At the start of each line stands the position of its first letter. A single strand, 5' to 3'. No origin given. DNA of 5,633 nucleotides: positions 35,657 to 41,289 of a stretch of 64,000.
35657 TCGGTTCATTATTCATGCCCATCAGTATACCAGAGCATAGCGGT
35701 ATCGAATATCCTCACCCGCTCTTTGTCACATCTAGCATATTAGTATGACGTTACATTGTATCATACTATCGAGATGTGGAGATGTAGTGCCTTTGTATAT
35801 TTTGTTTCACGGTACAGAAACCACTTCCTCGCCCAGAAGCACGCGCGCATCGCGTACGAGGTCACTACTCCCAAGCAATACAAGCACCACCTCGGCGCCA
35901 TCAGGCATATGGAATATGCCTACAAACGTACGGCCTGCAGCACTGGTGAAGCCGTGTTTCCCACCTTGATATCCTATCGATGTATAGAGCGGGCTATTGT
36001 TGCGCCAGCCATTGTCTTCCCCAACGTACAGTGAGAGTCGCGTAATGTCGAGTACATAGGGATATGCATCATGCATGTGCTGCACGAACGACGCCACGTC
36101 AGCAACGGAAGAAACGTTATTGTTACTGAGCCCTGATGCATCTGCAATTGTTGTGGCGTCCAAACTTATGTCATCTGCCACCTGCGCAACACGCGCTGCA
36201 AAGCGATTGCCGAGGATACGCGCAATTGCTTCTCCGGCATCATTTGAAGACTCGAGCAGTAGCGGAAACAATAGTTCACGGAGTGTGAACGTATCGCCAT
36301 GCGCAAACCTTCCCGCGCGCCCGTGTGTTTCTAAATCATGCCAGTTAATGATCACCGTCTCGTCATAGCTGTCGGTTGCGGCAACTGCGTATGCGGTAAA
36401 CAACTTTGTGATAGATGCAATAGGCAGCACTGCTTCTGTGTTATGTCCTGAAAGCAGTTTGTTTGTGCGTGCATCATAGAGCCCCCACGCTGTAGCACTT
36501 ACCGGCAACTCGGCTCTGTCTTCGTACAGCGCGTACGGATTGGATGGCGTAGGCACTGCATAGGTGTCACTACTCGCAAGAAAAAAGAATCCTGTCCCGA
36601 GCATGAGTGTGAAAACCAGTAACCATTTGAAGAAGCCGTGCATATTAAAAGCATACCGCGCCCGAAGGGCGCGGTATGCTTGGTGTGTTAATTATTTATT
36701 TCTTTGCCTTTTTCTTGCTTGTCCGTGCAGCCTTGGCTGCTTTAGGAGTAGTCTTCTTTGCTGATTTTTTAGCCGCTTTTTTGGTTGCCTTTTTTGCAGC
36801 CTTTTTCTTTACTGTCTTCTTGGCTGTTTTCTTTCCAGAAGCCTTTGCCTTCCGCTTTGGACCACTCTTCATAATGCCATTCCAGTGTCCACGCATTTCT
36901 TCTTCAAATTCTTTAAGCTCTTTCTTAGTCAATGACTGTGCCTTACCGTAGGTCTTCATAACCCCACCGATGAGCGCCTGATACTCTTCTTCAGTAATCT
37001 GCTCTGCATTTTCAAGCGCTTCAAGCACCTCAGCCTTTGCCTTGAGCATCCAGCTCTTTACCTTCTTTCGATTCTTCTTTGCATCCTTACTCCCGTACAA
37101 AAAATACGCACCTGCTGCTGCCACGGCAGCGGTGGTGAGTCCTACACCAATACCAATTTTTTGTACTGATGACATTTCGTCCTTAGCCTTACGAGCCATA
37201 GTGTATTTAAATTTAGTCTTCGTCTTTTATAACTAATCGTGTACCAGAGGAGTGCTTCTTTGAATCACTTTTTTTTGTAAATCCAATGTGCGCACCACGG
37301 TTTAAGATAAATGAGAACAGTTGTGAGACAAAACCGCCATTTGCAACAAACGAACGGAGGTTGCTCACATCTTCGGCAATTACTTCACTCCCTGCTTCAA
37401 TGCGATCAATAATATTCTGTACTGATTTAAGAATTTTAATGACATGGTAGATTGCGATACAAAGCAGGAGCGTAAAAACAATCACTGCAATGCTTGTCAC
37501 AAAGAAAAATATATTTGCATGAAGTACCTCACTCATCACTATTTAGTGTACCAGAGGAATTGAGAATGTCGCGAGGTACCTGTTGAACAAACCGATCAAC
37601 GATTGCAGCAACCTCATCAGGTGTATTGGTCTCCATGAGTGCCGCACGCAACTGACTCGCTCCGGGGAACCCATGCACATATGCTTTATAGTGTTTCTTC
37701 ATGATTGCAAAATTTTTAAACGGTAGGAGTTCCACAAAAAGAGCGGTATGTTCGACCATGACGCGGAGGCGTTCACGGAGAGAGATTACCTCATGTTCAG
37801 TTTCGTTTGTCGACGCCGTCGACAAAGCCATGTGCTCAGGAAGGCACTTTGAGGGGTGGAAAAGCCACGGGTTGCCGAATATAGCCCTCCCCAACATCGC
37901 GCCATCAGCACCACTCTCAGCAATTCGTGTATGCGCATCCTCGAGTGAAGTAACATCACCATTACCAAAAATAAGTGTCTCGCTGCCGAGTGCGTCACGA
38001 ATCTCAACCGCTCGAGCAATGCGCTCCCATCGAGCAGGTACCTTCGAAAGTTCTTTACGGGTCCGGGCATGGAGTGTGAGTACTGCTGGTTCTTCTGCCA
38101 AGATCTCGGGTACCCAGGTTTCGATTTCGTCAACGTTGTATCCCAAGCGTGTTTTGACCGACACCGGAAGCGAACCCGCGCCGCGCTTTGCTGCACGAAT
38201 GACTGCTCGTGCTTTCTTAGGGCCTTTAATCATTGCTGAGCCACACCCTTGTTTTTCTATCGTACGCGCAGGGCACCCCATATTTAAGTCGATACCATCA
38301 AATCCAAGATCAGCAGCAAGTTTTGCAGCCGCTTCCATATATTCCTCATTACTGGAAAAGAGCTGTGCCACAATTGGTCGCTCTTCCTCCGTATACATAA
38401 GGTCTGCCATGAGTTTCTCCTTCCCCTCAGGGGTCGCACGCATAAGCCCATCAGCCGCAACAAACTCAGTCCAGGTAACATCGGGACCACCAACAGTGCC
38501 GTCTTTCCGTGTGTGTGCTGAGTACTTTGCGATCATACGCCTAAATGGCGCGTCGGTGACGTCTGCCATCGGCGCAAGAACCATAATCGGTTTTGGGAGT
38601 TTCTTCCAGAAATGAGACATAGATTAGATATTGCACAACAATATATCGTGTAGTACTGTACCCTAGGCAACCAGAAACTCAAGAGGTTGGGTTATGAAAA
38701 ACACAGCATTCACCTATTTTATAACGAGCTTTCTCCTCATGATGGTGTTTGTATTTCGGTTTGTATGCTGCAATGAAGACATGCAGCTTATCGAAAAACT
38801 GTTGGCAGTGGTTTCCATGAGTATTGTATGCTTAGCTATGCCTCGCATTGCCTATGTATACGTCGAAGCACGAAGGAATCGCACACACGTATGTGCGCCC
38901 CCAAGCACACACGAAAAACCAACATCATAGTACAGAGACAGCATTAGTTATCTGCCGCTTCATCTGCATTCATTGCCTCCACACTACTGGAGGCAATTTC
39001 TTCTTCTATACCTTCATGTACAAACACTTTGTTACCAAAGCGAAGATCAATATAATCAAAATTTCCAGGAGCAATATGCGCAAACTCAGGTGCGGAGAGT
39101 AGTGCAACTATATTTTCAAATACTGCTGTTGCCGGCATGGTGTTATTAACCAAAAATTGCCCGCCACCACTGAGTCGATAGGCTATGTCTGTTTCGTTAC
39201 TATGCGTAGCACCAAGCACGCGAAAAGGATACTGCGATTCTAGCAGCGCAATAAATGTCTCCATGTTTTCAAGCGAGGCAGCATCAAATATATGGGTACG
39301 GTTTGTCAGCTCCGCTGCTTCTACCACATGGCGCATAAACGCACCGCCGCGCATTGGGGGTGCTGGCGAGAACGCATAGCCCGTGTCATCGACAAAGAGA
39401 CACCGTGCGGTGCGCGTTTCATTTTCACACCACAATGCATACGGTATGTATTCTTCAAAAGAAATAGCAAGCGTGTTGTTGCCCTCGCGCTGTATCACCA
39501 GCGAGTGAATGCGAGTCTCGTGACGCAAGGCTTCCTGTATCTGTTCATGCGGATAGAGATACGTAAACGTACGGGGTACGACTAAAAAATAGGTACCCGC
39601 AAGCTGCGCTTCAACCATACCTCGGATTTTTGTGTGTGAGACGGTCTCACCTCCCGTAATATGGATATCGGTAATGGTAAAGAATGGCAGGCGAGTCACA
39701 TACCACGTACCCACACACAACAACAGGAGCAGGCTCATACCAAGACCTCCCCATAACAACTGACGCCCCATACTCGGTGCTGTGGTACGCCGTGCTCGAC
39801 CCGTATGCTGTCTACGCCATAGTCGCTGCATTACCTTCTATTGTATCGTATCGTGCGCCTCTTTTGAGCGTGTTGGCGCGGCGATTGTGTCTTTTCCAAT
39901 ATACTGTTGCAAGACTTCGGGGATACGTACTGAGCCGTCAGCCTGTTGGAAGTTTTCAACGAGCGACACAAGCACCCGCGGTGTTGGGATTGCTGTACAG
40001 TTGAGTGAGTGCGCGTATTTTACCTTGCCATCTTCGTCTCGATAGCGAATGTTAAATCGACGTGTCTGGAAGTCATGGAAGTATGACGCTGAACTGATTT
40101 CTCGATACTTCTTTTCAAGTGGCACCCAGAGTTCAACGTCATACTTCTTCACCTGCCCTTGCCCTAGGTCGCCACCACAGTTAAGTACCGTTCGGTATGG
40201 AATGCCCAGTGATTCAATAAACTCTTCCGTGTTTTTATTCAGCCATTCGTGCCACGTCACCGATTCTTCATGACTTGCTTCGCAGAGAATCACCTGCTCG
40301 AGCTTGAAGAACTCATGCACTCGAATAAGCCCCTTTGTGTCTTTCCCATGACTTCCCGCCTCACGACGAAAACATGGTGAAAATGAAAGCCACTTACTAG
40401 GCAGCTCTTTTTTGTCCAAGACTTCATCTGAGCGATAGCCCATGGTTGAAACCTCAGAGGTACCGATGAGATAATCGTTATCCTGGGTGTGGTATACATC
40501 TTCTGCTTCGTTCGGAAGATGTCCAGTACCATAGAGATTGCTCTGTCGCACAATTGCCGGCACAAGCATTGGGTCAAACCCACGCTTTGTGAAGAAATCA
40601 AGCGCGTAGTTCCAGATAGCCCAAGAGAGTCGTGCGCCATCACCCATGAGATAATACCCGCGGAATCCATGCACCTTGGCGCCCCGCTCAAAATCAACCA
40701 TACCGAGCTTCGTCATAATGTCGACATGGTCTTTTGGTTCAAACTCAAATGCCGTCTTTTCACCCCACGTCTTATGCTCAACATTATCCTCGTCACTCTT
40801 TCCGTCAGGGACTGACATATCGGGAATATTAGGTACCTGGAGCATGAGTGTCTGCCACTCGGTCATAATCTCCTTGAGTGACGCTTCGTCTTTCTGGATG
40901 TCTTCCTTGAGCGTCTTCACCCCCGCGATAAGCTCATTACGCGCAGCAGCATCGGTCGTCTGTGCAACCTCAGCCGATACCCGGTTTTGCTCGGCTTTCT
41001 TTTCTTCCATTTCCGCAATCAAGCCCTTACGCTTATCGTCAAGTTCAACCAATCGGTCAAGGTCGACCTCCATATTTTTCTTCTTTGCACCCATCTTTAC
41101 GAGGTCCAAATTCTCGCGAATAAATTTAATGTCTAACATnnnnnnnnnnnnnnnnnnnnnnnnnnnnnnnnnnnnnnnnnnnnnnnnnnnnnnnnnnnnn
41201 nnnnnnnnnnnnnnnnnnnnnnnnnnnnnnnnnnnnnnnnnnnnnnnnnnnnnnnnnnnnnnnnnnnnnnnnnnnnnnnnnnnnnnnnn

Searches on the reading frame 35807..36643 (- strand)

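Call 12: search_protein_families(library=pfam, proteins=[window:35807-36643:-], max_evalue=0.01)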
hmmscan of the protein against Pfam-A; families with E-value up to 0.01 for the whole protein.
window:35807-36643:- (278 aa): 4 families
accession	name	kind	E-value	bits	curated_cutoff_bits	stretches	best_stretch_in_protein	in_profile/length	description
PF00768.25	Peptidase_S11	-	6.6e-24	85.1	27.6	1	47-259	9-237/239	D-alanyl-D-alanine carboxypeptidase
PF13354.11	Beta-lactamase2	-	3.6e-07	30.2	22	1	59-255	8-211/214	Beta-lactamase enzyme family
PF02113.21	Peptidase_S13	-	0.0016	17.7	22.8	0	44-86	12-54/444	D-Ala-D-Ala carboxypeptidase 3 (S13) family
PF00144.29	Beta-lactamase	-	0.0038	16.9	27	1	48-89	28-66/329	Beta-lactamase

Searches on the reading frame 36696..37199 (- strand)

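Call 71: search_protein_families(library=pfam, proteins=[window:36696-37199:-], max_evalue=0.00001)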
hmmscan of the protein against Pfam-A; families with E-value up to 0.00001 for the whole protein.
window:36696-37199:- (167 aa): 0 families

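Call 84: search_protein_families(library=ncbifam, proteins=[window:36696-37199:-], max_evalue=0.1)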
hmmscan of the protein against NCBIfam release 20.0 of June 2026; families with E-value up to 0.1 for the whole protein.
window:36696-37199:- (167 aa): 1 family
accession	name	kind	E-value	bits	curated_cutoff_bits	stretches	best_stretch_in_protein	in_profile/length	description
NF007065.0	PRK09510.1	equivalog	0.078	12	213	1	38-165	132-242/387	cell envelope integrity protein TolA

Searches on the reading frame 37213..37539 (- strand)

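Call 71: search_protein_families(library=pfam, proteins=[window:37213-37539:-], max_evalue=0.00001)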
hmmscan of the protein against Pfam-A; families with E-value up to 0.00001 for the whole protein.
window:37213-37539:- (108 aa): 0 families

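Call 84: search_protein_families(library=ncbifam, proteins=[window:37213-37539:-], max_evalue=0.1)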
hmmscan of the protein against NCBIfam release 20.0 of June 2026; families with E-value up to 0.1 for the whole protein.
window:37213-37539:- (108 aa): 1 family
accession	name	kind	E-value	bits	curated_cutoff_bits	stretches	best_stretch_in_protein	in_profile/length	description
NF040495.1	tranport_ArsG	equivalog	0.017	14.5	200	1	4-43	162-201/225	aromatic aminobenezylarsenical efflux permease ArsG family transporter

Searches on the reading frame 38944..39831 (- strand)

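Call 71: search_protein_families(library=pfam, proteins=[window:38944-39831:-], max_evalue=0.00001)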
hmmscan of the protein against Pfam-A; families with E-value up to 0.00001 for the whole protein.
window:38944-39831:- (295 aa): 0 families

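Call 84: search_protein_families(library=ncbifam, proteins=[window:38944-39831:-], max_evalue=0.1)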
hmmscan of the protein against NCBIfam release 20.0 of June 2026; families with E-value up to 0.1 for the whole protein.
window:38944-39831:- (295 aa): 1 family
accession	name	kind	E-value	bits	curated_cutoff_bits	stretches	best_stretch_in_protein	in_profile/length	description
NF004039.0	PRK05529.1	equivalog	0.039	13.1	353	1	6-84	17-94/255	cell division protein FtsQ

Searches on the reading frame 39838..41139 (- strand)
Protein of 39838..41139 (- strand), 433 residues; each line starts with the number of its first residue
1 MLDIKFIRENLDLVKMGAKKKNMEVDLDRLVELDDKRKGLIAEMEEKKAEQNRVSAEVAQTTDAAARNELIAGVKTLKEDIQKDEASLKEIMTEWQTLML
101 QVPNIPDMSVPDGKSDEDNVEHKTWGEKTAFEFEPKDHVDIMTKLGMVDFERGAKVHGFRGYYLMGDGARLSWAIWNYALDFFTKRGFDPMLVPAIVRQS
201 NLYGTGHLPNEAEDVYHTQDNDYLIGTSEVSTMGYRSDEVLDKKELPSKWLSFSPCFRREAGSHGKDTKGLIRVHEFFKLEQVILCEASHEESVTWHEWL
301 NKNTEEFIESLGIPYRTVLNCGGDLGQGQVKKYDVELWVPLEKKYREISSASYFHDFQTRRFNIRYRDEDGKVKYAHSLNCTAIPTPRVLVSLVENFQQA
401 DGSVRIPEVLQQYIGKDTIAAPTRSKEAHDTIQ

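Call 12: search_protein_families(library=pfam, proteins=[window:39838-41139:-], max_evalue=0.01)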
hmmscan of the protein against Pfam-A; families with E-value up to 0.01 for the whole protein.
window:39838-41139:- (433 aa): 2 families
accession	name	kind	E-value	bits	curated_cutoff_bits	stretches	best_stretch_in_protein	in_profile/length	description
PF00587.30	tRNA-synt_2b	-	6e-30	105.1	29.3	1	219-396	8-178/179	tRNA synthetase class II core domain (G, H, P, S and T)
PF02403.27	Seryl_tRNA_N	-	1.2e-24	87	28.2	1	1-106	1-108/108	Seryl-tRNA synthetase N-terminal domain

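Call 43: find_related_loci(query=window:39838-41139:-, collection=genome_contigs, flank=10000)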
Query window:39838-41139:- (433 aa) in genome_contigs; peptide patterns used: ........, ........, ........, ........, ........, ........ (x = any residue, [..] = any of these).
396 stretches matched a pattern; 301 encode a relative of the query (tblastn E <= 1e-3); the best 80 are kept; 80 distinct loci.
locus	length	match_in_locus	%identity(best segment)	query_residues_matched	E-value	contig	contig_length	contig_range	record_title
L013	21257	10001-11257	79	1-419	0e+0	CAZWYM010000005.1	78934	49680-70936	MAG TPA_asm: uncultured Candidatus Saccharibacteria bacterium isolate SRP286056_co2_193 genome assembly, contig: NODE_31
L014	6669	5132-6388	77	1-419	0e+0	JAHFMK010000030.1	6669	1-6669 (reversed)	MAG: Candidatus Kaiserbacteria bacterium isolate nzgw455 NODE_4752_length_6670_cov_4.703924, whole genome shotgun sequen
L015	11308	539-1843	75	1-429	0e+0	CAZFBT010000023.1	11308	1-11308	MAG TPA_asm: uncultured Candidatus Saccharibacteria bacterium isolate binchicken_co107_473 genome assembly, contig: NODE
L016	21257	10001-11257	78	1-419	0e+0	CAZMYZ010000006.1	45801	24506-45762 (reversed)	MAG TPA_asm: uncultured Candidatus Saccharibacteria bacterium isolate SRP342105_co1_88 genome assembly, contig: NODE_979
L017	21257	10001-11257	77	1-419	0e+0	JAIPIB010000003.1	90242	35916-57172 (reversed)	MAG: Candidatus Paceibacterota bacterium isolate Tobar12.5m-G43 Tobar12-5m-C193, whole genome shotgun sequence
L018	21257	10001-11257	79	1-419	0e+0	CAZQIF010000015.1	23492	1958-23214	MAG TPA_asm: uncultured Candidatus Saccharibacteria bacterium isolate SRP286056_co3_504 genome assembly, contig: NODE_18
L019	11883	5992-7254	75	1-421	0e+0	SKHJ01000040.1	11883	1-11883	MAG: Candidatus Kaiserbacteria bacterium isolate CSBr16_199 CSBr16-5857, whole genome shotgun sequence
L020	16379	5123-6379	78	1-419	0e+0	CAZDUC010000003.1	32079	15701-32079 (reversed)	MAG TPA_asm: uncultured Candidatus Saccharibacteria bacterium isolate SRP286056_co1_642 genome assembly, contig: NODE_15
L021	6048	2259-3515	77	1-419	0e+0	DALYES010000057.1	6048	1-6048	MAG TPA_asm: Candidatus Paceibacterota bacterium isolate CTOTU14260 NODE_3585_length_6048_cov_2.533289, whole genome sho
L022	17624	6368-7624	78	1-419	0e+0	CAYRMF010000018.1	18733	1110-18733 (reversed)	MAG TPA_asm: uncultured Candidatus Saccharibacteria bacterium isolate SRP286056_co1_556 genome assembly, contig: NODE_35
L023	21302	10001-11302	73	1-432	0e+0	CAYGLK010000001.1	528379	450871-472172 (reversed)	MAG TPA_asm: uncultured Candidatus Saccharibacteria bacterium isolate ERP117304_co1_160 genome assembly, contig: NODE_9_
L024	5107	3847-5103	75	1-420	0e+0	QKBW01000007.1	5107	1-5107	MAG: Candidatus Kaiserbacteria bacterium isolate SZUA-408 scaffold_80338, whole genome shotgun sequence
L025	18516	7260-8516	74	1-419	0e+0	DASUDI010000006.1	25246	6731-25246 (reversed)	MAG TPA_asm: Candidatus Paceibacterota bacterium isolate SMAG_U1322 k141_3917, whole genome shotgun sequence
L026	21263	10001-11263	75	1-422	0e+0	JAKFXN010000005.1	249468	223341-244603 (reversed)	MAG: Candidatus Parcubacteria bacterium isolate ND3_Bin_27 ND3_0000002, whole genome shotgun sequence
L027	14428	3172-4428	77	1-419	0e+0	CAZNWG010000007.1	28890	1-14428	MAG TPA_asm: uncultured Candidatus Saccharibacteria bacterium isolate binchicken_co346_105 genome assembly, contig: NODE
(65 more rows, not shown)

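Call 69: find_encoding_contigs(protein=window:39838-41139:-, flank=7000, max_places=8)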
Protein window:39838-41139:- (433 aa): 6 contigs read that carry it; 5 places shown.
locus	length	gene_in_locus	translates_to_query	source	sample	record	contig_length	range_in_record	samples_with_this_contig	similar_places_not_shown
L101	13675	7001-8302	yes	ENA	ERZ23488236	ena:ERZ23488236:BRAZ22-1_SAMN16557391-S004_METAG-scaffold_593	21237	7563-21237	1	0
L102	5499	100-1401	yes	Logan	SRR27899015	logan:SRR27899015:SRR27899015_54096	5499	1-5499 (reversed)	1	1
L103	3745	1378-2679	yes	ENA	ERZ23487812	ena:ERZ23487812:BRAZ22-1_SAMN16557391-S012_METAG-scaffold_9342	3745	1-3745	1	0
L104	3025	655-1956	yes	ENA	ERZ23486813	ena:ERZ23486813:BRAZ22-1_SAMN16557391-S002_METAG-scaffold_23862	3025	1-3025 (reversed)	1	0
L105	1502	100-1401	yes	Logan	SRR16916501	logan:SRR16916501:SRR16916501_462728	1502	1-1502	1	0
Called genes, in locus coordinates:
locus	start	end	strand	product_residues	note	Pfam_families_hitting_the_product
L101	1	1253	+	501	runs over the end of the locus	PF02195:ParB_N, PF17762:HTH_ParB, PF23552:ParB_C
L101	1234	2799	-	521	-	PF13328:HD_4, PF04607:RelA_SpoT, PF02824:TGS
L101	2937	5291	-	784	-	PF01751:Toprim, PF01131:Topoisom_bac, PF01396:Zn_ribbon_Top1, PF13368:Toprim_C_rpt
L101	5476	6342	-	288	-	PF02481:DNA_processg_A, PF17782:WHD_DprA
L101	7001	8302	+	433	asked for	PF02403:Seryl_tRNA_N, PF00587:tRNA-synt_2b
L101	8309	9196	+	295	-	-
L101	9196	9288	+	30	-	-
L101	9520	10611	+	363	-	PF01207:Dus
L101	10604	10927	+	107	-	-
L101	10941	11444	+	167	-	-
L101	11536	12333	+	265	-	PF00768:Peptidase_S11, PF13354:Beta-lactamase2 (faint)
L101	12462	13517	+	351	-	PF05496:RuvB_N (weak), PF06068:TIP49 (faint), PF13173:AAA_14 (faint), PF13401:AAA_22 (faint), PF00004:AAA, PF13177:DNA_pol3_delta2, PF22608:DNAX_ATPase_lid, PF12169:DNA_pol3_gamma3 (weak)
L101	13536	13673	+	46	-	?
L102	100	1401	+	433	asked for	PF02403:Seryl_tRNA_N, PF00587:tRNA-synt_2b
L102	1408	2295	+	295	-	-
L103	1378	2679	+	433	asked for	PF02403:Seryl_tRNA_N, PF00587:tRNA-synt_2b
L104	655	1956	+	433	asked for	PF02403:Seryl_tRNA_N, PF00587:tRNA-synt_2b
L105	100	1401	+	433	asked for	PF02403:Seryl_tRNA_N, PF00587:tRNA-synt_2b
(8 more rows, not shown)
